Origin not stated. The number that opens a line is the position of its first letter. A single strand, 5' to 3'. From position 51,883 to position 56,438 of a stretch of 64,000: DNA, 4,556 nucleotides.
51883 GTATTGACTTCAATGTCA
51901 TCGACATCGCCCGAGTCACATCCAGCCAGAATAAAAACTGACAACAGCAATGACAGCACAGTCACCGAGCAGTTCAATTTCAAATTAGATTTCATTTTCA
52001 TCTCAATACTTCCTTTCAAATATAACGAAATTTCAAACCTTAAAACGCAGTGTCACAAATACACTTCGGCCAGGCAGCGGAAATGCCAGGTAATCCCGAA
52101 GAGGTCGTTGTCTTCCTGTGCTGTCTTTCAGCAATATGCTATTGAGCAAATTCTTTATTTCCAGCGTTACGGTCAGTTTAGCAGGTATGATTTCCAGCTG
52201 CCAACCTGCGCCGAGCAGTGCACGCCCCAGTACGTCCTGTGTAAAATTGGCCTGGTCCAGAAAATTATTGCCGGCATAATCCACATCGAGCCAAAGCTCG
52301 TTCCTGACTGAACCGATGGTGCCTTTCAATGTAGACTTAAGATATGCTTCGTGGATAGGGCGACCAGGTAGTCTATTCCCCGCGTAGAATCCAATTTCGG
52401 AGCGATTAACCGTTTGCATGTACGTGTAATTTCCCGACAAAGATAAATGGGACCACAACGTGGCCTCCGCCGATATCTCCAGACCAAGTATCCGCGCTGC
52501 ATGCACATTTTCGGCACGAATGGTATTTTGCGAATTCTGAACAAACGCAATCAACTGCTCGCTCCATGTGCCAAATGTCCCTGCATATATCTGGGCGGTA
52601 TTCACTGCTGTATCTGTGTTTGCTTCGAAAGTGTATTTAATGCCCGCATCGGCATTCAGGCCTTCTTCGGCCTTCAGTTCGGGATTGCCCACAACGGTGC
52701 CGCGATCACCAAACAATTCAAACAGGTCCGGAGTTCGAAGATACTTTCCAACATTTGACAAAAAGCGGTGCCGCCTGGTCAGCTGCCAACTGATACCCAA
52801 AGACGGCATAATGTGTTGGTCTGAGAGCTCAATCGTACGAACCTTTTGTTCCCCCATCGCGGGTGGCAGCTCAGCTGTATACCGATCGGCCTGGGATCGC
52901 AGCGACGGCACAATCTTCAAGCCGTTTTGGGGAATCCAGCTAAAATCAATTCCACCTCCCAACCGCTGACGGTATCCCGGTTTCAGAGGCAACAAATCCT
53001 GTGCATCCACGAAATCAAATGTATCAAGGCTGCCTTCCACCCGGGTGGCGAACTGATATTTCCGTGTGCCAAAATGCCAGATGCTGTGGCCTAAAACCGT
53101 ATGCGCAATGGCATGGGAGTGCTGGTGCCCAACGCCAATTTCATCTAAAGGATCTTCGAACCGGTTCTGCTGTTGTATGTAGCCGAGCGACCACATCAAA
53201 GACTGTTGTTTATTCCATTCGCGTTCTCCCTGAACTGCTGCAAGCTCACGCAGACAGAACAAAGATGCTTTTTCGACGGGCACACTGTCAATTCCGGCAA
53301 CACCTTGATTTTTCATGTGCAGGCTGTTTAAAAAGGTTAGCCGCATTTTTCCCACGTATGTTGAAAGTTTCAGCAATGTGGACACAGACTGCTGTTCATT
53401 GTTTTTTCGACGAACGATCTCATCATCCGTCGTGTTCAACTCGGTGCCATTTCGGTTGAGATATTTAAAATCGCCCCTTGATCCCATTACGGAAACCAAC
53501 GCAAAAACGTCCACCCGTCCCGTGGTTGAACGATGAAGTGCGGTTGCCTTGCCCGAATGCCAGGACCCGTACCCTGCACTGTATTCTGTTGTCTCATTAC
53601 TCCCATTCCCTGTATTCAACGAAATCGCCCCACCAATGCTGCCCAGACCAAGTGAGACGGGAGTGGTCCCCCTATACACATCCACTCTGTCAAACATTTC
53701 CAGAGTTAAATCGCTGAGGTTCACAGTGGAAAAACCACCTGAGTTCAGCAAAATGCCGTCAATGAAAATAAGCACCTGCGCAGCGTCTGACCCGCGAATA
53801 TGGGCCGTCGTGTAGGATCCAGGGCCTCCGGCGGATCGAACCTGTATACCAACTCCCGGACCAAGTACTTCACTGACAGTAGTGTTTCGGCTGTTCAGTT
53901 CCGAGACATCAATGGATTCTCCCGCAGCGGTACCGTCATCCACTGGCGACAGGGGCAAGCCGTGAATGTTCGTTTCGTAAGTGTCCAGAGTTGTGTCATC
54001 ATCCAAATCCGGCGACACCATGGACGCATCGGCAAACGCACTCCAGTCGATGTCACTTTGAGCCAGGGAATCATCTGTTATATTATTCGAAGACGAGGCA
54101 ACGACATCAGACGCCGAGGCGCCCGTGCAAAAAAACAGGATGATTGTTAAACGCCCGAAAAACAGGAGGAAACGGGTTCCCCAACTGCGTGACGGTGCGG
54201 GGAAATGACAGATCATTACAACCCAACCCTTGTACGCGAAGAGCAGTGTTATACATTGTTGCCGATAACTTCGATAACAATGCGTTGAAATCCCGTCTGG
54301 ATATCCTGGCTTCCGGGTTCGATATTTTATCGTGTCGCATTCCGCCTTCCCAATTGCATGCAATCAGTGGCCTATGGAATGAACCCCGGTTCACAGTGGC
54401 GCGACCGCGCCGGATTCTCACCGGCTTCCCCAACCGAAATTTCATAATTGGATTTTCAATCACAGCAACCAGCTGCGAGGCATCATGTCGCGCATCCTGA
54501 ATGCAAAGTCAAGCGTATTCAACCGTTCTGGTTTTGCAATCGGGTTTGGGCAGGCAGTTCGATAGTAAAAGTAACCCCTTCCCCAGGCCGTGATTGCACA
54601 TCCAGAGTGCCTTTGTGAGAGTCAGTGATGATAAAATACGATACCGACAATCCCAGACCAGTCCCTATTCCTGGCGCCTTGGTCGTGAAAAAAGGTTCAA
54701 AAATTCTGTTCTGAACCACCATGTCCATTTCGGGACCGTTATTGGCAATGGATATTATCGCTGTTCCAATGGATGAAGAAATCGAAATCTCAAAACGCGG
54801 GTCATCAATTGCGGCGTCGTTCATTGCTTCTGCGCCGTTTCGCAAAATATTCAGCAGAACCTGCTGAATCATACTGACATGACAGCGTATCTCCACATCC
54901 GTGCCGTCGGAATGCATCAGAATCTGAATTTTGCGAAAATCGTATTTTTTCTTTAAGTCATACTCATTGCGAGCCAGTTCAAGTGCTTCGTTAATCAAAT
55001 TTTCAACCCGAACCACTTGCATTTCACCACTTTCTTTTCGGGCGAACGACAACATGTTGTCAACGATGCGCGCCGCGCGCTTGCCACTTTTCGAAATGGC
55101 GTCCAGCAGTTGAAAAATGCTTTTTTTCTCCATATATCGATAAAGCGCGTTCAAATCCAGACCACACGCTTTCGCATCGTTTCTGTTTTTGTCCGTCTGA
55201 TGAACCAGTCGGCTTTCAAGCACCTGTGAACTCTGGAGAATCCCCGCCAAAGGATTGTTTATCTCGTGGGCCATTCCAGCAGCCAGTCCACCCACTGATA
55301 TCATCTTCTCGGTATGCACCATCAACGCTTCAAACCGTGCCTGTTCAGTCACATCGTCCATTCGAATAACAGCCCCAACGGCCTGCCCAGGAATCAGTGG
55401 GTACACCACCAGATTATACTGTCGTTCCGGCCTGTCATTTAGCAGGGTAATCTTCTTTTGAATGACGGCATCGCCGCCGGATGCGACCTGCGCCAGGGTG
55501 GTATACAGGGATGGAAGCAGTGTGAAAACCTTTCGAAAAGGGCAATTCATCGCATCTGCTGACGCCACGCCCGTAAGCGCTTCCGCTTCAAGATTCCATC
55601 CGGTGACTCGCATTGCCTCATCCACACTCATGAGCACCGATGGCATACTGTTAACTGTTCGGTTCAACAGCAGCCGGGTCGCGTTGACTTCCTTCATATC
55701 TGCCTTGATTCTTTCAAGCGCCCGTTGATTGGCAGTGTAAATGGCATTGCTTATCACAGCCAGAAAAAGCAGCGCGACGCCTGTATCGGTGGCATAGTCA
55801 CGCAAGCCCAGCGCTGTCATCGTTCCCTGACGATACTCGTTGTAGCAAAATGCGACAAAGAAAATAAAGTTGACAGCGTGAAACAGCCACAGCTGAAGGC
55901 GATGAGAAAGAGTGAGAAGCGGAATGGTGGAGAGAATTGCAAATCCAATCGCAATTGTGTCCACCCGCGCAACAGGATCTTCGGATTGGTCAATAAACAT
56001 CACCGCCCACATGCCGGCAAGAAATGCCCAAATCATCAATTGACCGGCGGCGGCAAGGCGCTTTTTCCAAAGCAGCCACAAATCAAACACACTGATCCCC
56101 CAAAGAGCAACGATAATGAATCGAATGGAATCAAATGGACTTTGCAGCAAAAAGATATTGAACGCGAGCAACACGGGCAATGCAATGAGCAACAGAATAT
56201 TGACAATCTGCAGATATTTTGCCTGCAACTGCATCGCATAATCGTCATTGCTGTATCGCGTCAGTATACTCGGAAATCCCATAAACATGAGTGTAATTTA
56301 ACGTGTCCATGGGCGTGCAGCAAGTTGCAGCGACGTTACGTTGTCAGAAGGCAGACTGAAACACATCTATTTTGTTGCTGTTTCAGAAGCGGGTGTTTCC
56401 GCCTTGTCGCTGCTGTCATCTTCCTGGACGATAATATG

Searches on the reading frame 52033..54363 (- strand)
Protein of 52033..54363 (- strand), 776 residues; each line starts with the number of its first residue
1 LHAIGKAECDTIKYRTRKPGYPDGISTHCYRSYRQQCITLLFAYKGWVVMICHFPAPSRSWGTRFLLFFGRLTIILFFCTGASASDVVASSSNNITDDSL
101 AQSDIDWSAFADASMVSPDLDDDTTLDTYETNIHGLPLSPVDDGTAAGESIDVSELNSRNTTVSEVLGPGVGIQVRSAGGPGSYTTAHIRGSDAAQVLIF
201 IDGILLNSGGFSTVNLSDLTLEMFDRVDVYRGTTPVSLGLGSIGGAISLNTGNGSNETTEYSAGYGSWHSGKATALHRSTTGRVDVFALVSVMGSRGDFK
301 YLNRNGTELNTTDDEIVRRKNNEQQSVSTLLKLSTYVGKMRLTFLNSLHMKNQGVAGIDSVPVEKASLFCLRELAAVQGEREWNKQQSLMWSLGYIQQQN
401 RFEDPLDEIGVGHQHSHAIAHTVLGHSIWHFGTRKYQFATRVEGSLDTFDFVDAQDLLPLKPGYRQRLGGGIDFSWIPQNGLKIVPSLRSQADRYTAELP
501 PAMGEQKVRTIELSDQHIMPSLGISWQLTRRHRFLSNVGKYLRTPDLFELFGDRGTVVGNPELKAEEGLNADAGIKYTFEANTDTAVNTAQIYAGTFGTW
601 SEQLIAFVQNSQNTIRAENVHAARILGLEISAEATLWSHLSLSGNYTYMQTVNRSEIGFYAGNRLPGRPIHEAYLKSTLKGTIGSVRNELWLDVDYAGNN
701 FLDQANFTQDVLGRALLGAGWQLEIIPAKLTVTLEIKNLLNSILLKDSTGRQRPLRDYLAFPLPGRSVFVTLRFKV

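Call 47: search_protein_families(library=pfam, proteins=[window:52033-54363:-], max_evalue=0.001)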
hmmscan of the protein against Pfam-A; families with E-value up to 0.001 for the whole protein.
window:52033-54363:- (776 aa): 3 families
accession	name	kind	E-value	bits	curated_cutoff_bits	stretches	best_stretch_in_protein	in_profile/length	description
PF00593.30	TonB_dep_Rec_b-barrel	-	9.4e-27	95.4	27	1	407-739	111-436/436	TonB dependent receptor-like, beta-barrel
PF07715.20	Plug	-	1.6e-13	51.5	23.9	1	147-246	8-107/107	TonB-dependent Receptor Plug Domain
PF14905.12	OMP_b-brl_3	-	1.2e-05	25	27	1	557-772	207-406/408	Outer membrane protein beta-barrel family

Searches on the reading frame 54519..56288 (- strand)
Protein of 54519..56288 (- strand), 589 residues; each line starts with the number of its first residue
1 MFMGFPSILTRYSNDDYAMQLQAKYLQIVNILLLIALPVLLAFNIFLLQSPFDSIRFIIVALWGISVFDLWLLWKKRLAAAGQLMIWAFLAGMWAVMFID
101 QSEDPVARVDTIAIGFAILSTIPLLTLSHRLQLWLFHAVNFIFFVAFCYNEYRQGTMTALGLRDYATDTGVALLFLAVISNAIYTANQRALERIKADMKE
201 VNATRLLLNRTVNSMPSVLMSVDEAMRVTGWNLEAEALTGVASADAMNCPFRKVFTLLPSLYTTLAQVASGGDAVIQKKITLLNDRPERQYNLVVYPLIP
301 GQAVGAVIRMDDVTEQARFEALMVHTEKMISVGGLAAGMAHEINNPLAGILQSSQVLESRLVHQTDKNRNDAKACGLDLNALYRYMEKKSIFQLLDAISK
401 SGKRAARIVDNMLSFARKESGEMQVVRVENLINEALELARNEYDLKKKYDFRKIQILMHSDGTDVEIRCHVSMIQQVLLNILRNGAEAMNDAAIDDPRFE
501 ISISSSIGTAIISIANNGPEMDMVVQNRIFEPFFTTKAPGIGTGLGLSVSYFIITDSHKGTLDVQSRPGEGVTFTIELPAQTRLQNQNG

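Call 47: search_protein_families(library=pfam, proteins=[window:54519-56288:-], max_evalue=0.001)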
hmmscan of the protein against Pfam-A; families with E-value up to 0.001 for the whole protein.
window:54519-56288:- (589 aa): 4 families
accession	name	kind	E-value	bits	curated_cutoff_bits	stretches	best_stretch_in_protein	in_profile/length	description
PF02518.31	HATPase_c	-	2.7e-19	70.1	26.4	1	473-581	5-110/111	Histidine kinase-, DNA gyrase B-, and HSP90-like ATPase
PF00512.31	HisKA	-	5.8e-13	49.1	26.9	1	334-421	4-66/66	His Kinase A (phospho-acceptor) domain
PF08448.16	PAS_4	-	4.6e-09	36.9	23.1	1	212-318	1-110/110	PAS fold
PF00989.32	PAS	-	0.00018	21.9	22.6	1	208-276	3-73/113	PAS fold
